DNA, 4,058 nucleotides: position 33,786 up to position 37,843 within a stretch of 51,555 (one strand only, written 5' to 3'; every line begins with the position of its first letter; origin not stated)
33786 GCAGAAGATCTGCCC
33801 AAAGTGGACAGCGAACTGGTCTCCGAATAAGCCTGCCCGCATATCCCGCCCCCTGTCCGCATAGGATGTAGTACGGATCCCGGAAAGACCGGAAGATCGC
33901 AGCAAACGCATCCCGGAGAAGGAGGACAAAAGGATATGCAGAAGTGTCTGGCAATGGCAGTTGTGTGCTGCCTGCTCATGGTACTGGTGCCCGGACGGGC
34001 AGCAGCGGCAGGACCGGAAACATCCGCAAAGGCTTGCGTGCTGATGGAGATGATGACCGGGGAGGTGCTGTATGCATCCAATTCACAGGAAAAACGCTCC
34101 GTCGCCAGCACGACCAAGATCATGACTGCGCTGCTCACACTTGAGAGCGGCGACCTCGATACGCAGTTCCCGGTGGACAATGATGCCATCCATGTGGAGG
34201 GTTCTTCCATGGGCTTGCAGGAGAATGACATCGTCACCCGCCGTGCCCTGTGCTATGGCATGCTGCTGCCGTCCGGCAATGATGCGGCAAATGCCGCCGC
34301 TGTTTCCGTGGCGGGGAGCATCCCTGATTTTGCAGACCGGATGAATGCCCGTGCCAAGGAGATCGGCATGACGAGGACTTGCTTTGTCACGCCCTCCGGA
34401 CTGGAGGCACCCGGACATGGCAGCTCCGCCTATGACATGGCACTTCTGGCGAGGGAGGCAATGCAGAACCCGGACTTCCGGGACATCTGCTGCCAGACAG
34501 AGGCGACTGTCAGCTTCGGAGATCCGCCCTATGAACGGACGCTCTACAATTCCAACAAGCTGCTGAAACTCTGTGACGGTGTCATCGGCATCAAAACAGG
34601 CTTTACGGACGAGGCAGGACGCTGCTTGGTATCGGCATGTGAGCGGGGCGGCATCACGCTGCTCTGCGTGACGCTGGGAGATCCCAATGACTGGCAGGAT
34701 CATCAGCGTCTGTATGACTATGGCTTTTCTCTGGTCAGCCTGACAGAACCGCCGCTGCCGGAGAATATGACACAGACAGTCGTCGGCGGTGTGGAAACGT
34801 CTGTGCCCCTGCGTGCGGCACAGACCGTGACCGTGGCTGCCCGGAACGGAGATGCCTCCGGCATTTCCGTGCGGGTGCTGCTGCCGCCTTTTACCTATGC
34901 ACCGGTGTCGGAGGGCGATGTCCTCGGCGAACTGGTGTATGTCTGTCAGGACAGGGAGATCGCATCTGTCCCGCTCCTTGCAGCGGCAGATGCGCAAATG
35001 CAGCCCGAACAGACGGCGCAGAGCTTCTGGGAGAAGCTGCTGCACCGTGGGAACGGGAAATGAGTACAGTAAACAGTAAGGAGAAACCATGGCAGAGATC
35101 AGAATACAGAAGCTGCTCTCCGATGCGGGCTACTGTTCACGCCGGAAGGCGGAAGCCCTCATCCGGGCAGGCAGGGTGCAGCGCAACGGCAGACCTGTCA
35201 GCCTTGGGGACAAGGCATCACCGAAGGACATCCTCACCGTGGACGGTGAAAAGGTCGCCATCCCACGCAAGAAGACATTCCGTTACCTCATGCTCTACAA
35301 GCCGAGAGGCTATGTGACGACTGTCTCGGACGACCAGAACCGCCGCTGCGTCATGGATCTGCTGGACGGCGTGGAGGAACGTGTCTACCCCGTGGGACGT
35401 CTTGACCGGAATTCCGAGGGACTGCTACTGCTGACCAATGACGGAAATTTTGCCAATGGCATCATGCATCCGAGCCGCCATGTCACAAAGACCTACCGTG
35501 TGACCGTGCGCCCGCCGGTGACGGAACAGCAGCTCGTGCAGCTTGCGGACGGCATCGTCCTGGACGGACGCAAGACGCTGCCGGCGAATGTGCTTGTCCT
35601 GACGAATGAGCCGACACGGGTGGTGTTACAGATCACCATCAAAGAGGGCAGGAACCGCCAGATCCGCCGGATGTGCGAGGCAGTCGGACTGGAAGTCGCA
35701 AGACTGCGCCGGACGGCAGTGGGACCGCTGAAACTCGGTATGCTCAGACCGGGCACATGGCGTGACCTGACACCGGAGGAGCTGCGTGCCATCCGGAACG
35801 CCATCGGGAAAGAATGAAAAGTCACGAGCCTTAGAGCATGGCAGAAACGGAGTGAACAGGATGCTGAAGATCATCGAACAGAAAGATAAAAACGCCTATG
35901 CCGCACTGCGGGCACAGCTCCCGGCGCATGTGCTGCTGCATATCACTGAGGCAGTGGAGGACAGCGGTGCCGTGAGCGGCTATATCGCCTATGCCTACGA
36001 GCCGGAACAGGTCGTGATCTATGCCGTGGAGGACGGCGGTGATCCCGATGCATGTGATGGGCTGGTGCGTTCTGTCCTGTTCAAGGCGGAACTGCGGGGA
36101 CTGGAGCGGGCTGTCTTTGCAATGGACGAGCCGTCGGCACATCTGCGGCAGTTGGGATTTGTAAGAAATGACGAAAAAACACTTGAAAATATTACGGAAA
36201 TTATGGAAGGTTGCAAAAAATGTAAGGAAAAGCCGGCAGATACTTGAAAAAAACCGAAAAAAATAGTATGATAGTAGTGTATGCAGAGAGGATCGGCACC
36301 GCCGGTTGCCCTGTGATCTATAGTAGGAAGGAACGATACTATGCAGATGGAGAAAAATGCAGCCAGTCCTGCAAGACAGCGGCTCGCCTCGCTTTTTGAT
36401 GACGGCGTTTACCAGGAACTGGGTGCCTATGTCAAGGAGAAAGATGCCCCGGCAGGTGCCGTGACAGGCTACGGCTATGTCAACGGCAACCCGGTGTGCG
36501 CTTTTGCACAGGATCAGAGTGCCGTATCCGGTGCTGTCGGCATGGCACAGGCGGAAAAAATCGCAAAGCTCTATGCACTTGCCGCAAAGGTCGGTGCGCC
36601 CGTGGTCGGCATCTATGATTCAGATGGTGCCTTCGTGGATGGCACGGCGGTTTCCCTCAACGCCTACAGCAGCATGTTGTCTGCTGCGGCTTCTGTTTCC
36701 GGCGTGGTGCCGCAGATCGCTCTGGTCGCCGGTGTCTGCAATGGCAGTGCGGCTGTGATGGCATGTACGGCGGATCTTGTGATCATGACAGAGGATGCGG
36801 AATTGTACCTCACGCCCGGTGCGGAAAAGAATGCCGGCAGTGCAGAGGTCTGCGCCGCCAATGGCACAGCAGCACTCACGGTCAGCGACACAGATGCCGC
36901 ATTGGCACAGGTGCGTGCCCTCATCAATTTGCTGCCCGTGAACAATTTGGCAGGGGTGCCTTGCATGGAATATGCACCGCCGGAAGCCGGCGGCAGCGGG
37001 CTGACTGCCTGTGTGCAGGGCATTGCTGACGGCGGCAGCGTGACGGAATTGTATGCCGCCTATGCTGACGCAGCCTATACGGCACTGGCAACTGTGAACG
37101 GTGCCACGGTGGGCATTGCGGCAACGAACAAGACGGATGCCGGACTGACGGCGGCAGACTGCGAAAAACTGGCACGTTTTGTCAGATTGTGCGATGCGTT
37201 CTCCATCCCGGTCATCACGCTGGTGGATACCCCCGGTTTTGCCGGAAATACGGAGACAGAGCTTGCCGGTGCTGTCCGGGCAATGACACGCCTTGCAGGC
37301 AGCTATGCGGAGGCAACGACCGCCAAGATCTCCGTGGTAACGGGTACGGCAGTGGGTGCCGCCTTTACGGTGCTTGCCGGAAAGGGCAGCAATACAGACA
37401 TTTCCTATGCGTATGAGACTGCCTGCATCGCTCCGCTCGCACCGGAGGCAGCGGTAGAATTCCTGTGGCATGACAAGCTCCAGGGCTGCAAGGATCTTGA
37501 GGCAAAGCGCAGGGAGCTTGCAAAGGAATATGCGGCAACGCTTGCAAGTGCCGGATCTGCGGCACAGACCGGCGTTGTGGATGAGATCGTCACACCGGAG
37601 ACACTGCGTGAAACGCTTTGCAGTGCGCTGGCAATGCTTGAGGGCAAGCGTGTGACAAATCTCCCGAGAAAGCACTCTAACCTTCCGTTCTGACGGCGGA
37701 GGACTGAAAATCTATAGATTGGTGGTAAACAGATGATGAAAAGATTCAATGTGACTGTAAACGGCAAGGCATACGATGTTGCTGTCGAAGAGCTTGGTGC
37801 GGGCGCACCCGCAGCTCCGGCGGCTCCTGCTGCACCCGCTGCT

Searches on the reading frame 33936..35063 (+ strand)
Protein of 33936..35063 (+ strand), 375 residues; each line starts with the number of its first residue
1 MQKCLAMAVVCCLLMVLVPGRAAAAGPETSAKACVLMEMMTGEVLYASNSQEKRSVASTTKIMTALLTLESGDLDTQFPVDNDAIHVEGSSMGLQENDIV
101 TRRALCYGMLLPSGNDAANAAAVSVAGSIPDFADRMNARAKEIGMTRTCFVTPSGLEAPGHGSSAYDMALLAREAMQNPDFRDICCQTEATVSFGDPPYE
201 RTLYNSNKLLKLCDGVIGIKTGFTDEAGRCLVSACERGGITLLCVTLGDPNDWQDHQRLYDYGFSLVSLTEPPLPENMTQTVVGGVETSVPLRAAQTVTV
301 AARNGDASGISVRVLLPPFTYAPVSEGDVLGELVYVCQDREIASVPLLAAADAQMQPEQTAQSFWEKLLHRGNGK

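Call 61: search_protein_families(library=pfam, proteins=[window:33936-35063:+], max_evalue=0.00001)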
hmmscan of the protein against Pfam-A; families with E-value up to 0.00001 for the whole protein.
window:33936-35063:+ (375 aa): 2 families
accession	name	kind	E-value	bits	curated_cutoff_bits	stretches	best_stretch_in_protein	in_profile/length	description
PF00768.25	Peptidase_S11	-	3.7e-55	187.4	27.6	1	24-250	5-238/239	D-alanyl-D-alanine carboxypeptidase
PF07943.18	PBP5_C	-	3.8e-09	37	21.2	1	279-352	15-88/91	Penicillin-binding protein 5, C-terminal domain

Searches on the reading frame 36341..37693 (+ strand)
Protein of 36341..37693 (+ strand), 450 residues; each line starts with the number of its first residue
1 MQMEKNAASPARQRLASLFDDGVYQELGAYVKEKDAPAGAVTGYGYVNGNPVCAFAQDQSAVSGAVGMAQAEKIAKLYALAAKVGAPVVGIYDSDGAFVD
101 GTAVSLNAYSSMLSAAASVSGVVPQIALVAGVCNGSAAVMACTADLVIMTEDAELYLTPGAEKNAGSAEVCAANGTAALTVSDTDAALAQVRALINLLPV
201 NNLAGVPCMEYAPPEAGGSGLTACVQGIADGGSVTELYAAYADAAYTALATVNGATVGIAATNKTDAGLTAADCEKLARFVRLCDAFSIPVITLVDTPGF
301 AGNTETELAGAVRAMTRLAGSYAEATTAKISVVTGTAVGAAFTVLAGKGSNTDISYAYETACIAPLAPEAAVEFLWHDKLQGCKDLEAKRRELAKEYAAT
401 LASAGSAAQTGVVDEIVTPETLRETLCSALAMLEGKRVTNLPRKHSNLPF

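Call 61: search_protein_families(library=pfam, proteins=[window:36341-37693:+], max_evalue=0.00001)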
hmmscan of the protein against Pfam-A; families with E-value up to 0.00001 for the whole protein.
window:36341-37693:+ (450 aa): 2 families
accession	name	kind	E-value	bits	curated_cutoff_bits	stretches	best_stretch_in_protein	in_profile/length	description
PF01039.27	Carboxyl_trans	-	2.8e-72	244.4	22.3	1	11-448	10-493/493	Carboxyl transferase domain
PF03255.19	ACCA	-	1.8e-10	41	23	1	276-418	135-262/310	Acetyl co-enzyme A carboxylase carboxyltransferase-like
